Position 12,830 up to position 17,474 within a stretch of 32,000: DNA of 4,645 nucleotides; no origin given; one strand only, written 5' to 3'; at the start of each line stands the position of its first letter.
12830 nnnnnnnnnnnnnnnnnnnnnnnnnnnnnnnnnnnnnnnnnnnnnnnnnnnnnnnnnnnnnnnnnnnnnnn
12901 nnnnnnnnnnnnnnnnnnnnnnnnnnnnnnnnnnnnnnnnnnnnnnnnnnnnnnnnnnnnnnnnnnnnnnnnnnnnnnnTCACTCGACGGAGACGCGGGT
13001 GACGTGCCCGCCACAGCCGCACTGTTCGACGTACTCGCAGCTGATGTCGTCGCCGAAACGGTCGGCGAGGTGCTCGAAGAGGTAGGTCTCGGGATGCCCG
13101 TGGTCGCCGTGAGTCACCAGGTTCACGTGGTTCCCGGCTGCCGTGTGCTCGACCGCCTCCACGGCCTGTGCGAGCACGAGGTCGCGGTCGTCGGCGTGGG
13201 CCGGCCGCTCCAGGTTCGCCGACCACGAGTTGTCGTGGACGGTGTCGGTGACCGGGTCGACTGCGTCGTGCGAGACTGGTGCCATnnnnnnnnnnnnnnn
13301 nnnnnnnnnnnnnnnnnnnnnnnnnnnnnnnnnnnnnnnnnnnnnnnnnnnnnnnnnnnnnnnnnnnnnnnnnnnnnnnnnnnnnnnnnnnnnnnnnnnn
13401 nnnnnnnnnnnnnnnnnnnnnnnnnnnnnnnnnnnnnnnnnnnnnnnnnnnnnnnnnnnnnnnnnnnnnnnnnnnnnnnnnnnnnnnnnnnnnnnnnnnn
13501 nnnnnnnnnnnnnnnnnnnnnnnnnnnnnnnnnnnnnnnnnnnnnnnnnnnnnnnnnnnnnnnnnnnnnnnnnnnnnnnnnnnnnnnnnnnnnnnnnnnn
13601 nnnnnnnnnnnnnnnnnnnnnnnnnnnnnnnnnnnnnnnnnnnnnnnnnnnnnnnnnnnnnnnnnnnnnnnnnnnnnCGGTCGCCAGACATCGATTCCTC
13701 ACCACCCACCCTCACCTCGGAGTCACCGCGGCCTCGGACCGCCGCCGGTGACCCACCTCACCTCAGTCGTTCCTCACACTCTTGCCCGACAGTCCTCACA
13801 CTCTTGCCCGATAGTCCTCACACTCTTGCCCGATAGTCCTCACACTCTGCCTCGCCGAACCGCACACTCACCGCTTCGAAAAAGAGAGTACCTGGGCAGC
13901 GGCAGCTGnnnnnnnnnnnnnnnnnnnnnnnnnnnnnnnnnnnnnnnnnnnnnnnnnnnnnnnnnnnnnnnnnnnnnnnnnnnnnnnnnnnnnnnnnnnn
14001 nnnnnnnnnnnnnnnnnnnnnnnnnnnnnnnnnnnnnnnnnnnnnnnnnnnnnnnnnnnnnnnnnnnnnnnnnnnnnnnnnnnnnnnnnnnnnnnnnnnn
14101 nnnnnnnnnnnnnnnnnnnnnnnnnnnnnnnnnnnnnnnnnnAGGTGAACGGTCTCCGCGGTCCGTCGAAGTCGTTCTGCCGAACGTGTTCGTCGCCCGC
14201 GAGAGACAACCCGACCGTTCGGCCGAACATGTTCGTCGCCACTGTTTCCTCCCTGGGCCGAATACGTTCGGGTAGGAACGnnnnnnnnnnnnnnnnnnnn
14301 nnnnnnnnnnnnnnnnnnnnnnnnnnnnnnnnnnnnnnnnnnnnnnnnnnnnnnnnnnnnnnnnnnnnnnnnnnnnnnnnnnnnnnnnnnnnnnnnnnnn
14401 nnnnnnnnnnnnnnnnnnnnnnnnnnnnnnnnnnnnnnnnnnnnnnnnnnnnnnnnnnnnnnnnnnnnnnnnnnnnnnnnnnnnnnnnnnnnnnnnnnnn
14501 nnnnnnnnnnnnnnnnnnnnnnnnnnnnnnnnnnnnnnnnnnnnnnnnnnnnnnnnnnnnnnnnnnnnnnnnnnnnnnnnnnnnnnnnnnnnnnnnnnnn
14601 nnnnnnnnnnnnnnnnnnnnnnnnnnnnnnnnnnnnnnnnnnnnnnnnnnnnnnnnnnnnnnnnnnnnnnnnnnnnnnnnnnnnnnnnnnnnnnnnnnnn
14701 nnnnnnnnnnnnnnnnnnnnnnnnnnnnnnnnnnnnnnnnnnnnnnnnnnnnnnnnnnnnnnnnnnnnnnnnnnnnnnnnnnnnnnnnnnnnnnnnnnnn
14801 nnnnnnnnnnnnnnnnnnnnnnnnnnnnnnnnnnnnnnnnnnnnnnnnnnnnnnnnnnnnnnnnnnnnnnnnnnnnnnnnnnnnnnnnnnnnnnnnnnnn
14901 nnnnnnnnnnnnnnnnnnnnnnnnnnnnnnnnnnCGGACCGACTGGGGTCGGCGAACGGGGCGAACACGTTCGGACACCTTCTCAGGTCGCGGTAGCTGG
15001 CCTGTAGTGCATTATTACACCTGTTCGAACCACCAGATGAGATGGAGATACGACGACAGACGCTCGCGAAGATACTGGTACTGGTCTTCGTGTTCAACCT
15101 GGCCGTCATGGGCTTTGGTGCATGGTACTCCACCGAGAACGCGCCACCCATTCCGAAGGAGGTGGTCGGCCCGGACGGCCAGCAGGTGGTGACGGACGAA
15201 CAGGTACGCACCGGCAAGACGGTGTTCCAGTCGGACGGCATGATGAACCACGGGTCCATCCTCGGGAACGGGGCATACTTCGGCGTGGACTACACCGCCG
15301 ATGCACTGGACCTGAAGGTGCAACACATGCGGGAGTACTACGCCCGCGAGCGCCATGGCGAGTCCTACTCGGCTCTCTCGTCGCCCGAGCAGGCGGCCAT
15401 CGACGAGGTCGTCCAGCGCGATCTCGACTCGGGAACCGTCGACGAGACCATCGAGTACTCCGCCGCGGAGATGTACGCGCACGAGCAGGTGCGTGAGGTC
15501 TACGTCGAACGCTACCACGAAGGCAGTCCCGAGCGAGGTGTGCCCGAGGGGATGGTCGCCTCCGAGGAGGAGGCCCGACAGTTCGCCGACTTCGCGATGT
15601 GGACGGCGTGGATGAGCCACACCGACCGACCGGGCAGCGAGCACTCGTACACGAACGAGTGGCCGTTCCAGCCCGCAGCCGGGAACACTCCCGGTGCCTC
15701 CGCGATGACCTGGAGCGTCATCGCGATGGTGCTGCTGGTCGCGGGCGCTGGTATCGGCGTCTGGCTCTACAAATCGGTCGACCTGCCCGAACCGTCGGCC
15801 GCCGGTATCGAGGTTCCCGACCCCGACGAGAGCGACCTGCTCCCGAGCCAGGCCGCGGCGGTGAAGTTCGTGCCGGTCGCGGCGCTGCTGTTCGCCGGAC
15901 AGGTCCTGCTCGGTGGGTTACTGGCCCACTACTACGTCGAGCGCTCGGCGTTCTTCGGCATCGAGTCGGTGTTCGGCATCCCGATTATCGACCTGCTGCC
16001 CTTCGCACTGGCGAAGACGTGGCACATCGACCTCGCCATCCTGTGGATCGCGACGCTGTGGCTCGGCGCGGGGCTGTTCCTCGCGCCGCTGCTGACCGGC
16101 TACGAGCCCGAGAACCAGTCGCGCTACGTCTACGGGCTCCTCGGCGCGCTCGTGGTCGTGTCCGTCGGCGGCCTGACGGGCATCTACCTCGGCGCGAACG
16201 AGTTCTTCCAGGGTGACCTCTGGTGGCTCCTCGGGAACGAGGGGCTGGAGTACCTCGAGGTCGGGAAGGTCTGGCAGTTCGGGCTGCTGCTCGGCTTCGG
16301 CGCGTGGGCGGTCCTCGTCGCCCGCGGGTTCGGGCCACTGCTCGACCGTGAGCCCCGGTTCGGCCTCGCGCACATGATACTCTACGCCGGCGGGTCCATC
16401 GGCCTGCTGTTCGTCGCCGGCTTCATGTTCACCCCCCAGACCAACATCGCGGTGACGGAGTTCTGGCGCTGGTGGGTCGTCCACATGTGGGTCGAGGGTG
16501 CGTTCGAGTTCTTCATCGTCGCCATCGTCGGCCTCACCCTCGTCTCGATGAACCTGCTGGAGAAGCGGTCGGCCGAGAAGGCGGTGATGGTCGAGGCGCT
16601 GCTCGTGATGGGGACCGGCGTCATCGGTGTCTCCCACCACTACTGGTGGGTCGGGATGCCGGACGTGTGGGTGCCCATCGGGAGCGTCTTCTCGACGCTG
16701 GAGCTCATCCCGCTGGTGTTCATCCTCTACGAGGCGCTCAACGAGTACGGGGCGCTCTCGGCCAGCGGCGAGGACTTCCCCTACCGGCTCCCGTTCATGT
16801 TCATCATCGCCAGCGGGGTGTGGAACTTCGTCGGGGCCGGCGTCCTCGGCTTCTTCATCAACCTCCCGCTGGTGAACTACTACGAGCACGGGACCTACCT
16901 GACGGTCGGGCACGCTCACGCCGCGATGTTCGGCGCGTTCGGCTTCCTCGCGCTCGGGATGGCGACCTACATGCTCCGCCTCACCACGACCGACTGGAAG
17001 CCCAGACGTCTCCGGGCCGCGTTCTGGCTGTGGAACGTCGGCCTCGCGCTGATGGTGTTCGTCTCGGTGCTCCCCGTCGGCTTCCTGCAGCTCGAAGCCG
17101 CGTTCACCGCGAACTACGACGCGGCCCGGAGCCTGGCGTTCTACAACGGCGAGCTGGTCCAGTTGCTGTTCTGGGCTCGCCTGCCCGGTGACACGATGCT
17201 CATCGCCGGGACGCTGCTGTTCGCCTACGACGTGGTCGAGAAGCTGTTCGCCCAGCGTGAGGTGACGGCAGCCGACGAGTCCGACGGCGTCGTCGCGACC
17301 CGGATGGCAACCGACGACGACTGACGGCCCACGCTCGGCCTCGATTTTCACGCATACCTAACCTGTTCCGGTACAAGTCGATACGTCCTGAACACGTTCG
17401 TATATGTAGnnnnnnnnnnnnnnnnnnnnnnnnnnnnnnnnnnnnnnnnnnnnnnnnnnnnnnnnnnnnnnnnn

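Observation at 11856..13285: His-rich CGCGG-terminated protein coupled to a radical-SAM/SPASM enzyme under denitrification-type control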

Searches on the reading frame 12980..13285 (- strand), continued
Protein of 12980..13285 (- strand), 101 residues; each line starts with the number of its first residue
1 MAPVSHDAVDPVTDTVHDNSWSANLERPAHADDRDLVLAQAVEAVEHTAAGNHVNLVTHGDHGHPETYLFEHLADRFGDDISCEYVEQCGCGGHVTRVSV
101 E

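Call 71: find_encoding_contigs(protein=P0288, flank=8000, max_places=2)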
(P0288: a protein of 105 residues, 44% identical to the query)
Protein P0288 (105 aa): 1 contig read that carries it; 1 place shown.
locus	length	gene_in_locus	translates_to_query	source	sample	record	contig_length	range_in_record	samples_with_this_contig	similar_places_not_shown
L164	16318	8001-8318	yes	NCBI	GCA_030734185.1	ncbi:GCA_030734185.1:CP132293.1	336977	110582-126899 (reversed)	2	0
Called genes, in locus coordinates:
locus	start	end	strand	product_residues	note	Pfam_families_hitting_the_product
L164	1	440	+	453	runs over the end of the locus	-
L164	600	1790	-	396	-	-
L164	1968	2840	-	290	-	PF04405:ScdA_N, PF01814:Hemerythrin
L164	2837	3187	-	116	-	PF04343:DUF488, PF22751:DUF488-N3a, PF22752:DUF488-N3i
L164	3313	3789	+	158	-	PF01325:Fe_dep_repress, PF12802:MarR_2 (weak), PF01047:MarR (weak)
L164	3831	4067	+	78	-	PF10006:DUF2249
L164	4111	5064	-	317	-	-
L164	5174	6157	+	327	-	-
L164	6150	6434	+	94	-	PF01206:TusA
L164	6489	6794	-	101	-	PF07883:Cupin_2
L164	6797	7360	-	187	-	PF07883:Cupin_2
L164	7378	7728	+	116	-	PF02635:DsrE (weak)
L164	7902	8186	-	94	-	-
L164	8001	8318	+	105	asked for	PF26005:rSAM_target_put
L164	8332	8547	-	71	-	PF00403:HMA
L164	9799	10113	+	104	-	PF26005:rSAM_target_put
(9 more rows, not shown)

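Call 80: find_encoding_contigs(protein=P0431, flank=6000, max_places=1)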
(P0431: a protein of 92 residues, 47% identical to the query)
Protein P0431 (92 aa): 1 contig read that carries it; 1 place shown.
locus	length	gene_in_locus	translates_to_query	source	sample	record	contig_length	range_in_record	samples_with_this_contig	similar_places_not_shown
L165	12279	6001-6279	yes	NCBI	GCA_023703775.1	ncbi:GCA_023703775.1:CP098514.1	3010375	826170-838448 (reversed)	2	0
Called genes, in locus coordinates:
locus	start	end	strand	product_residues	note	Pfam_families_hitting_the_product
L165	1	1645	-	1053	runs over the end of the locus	PF00072:Response_reg, PF00989:PAS, PF08448:PAS_4, PF13426:PAS_9, PF13185:GAF_2, PF08448:PAS_4, PF00512:HisKA, PF02518:HATPase_c, +5 more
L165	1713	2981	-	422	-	PF02515:CoA_transf_3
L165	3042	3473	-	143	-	PF04134:DCC1-like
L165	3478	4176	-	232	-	PF09844:DUF2071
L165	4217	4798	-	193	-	PF24368:DUF7524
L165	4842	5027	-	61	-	PF03966:Trm112p (weak)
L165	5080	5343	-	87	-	PF10006:DUF2249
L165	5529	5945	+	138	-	PF10604:Polyketide_cyc2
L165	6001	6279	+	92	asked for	PF26005:rSAM_target_put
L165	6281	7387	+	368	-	PF04055:Radical_SAM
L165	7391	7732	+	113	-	-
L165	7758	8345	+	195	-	PF25979:DUF7998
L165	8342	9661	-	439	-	PF00115:COX1 (weak)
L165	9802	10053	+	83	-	PF23434:DUF7120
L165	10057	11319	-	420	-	PF00206:Lyase_1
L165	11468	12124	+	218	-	PF00596:Aldolase_II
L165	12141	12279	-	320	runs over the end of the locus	PF05853:BKACE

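Call 103: find_encoding_contigs(protein=P0342, flank=8000, max_places=2)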
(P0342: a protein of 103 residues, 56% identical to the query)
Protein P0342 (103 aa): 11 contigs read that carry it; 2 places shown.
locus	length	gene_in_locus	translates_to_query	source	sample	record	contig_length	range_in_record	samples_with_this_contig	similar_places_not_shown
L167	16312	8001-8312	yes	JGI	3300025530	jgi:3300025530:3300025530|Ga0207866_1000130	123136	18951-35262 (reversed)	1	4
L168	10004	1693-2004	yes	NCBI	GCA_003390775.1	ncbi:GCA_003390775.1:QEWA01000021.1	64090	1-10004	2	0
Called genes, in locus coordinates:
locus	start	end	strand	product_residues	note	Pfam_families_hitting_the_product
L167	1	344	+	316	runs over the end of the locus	PF01156:IU_nuc_hydro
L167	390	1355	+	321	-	-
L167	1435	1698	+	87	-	PF02979:NHase_alpha, PF27793:RNP_Burkhold (faint)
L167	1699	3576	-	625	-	PF00512:HisKA, PF02518:HATPase_c, PF13589:HATPase_c_3 (faint)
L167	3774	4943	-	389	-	PF09339:HTH_IclR (weak), PF12802:MarR_2 (faint), PF00480:ROK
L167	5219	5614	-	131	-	PF01609:DDE_Tnp_1, PF13586:DDE_Tnp_1_2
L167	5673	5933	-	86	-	PF13340:DUF4096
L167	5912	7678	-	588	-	PF05569:Peptidase_M56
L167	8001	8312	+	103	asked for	PF26005:rSAM_target_put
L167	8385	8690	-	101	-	PF01883:FeS_assembly_P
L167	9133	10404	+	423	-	-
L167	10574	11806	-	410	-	-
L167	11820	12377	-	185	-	-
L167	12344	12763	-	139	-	PF10006:DUF2249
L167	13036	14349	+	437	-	PF01261:AP_endonuc_2, PF27526:XylA2_C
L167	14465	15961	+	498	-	PF00370:FGGY_N, PF02782:FGGY_C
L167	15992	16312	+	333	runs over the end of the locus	PF01263:Aldose_epim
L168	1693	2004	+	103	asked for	PF26005:rSAM_target_put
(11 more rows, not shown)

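Call 104: find_encoding_contigs(protein=P0432, flank=8000, max_places=1)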
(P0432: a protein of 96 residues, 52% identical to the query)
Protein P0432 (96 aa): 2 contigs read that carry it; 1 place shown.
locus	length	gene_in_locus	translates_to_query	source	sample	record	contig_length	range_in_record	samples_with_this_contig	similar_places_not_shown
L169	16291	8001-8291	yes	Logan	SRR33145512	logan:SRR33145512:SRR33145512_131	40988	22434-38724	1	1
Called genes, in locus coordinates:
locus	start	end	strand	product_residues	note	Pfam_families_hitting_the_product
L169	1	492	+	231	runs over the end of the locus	PF01370:Epimerase (weak), PF13460:NAD_binding_10 (weak)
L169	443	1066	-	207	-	-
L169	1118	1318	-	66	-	-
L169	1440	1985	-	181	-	PF02525:Flavodoxin_2 (weak), PF03358:FMN_red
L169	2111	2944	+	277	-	PF00106:adh_short, PF08659:KR, PF13561:adh_short_C2, PF08643:DUF1776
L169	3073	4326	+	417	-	PF00583:Acetyltransf_1 (faint), PF13527:Acetyltransf_9, PF13673:Acetyltransf_10 (faint), PF17668:Acetyltransf_17, PF13530:SCP2_2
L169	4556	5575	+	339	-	PF18914:DUF5666 (weak)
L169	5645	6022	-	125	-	PF00111:Fer2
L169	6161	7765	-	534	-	PF00501:AMP-binding, PF13193:AMP-binding_C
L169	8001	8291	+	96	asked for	PF26005:rSAM_target_put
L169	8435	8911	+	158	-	-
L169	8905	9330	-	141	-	-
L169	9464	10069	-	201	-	PF01810:LysE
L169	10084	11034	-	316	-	PF00248:Aldo_ket_red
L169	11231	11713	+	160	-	PF04978:MST, PF07609:DUF1572 (faint), PF12867:DinB_2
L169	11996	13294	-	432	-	PF14398:ATPgrasp_YheCD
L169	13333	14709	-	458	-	PF14398:ATPgrasp_YheCD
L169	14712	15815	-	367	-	PF14397:ATPgrasp_ST (faint), PF14398:ATPgrasp_YheCD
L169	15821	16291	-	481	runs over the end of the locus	PF14398:ATPgrasp_YheCD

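Call 105: find_encoding_contigs(protein=P0265, flank=8000, max_places=1)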
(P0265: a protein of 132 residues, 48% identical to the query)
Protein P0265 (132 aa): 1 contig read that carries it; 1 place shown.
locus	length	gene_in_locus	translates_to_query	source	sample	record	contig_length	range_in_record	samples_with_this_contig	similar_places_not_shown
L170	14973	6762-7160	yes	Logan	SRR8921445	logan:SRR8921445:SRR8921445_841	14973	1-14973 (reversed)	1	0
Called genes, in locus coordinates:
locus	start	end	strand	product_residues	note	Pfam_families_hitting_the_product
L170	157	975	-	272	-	PF01048:PNP_UDP_1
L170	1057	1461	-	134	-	PF00383:dCMP_cyt_deam_1, PF08211:dCMP_cyt_deam_2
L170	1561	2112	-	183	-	PF25979:DUF7998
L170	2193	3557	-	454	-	-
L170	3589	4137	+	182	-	PF07883:Cupin_2 (weak)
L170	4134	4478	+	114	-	PF07883:Cupin_2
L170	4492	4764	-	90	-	PF10006:DUF2249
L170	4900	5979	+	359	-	PF04055:Radical_SAM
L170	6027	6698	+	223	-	PF15915:BAT (weak), PF24278:HVO_0513_N (weak), PF04967:HTH_10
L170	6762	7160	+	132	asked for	PF26005:rSAM_target_put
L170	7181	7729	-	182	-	PF00127:Copper-bind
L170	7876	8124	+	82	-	PF10006:DUF2249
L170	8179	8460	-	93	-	-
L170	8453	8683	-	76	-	PF10006:DUF2249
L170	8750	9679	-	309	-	PF00389:2-Hacid_dh (weak), PF02826:2-Hacid_dh_C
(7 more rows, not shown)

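Call 106: search_protein_families(library=pfam, proteins=[L162:12001-13233:-, L162:9196-10485:+, L165:8342-9661:-, L167:11820-12377:-], max_evalue=10)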
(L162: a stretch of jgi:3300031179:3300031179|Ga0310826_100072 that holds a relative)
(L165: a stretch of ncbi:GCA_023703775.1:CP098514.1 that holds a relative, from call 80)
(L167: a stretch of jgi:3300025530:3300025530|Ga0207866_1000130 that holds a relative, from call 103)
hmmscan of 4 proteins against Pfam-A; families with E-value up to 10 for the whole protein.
L162:12001-13233:- (410 aa): 1 family
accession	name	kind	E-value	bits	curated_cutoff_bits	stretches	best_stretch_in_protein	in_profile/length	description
PF00115.25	COX1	-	3.7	6.7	34.8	1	38-238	204-406/436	Cytochrome C and Quinol oxidase polypeptide I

L162:9196-10485:+ (429 aa): 0 families

L165:8342-9661:- (439 aa): 1 family
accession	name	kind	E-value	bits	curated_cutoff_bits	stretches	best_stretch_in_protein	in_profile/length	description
PF00115.25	COX1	-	8.6e-08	31.9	34.8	2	20-140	4-147/436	Cytochrome C and Quinol oxidase polypeptide I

L167:11820-12377:- (185 aa): 2 families
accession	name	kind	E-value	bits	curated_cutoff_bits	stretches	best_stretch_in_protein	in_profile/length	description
PF10006.14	DUF2249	-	4.4e-24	84.6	29.5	2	118-184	1-70/70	Uncharacterized conserved protein (DUF2249)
PF01206.22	TusA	-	3.6e-08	33.6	28.6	1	117-184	1-70/70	Sulfurtransferase TusA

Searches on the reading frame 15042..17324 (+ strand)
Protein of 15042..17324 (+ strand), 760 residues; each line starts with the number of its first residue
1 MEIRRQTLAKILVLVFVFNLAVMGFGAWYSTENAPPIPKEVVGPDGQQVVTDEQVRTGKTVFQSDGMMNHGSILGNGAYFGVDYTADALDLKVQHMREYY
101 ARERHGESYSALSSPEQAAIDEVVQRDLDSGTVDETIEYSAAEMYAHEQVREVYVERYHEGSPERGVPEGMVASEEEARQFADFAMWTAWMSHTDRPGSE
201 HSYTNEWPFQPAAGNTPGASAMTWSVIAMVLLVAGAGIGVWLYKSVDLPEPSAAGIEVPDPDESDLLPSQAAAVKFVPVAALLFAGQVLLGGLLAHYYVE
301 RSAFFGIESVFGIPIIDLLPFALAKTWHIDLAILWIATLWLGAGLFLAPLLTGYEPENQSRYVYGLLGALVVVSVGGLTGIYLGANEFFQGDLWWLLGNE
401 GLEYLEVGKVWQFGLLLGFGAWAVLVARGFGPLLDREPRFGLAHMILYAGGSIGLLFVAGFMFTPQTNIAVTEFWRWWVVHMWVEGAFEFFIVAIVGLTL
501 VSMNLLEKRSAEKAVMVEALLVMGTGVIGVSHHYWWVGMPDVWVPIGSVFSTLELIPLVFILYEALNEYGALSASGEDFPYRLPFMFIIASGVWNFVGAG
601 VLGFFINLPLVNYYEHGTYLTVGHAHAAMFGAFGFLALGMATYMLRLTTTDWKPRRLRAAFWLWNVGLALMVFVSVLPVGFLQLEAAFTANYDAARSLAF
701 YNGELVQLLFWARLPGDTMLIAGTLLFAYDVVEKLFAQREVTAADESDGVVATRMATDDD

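Call 10: search_protein_families(library=pfam, proteins=[window:15042-17324:+], max_evalue=0.01)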
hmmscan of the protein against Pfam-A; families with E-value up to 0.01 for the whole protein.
window:15042-17324:+ (760 aa): 3 families
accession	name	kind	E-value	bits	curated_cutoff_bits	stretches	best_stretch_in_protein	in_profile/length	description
PF22085.1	NorB_cytochrome_c-like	-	1.9e-53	181.9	29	1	38-208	1-180/181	Nitric oxide reductase subunit B, cytochrome c-like domain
PF00115.25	COX1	-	1.2e-52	179.7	34.8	1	273-717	3-434/436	Cytochrome C and Quinol oxidase polypeptide I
PF11070.13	DUF2871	-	0.00015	22.5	27.4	1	604-686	21-98/134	Protein of unknown function (DUF2871)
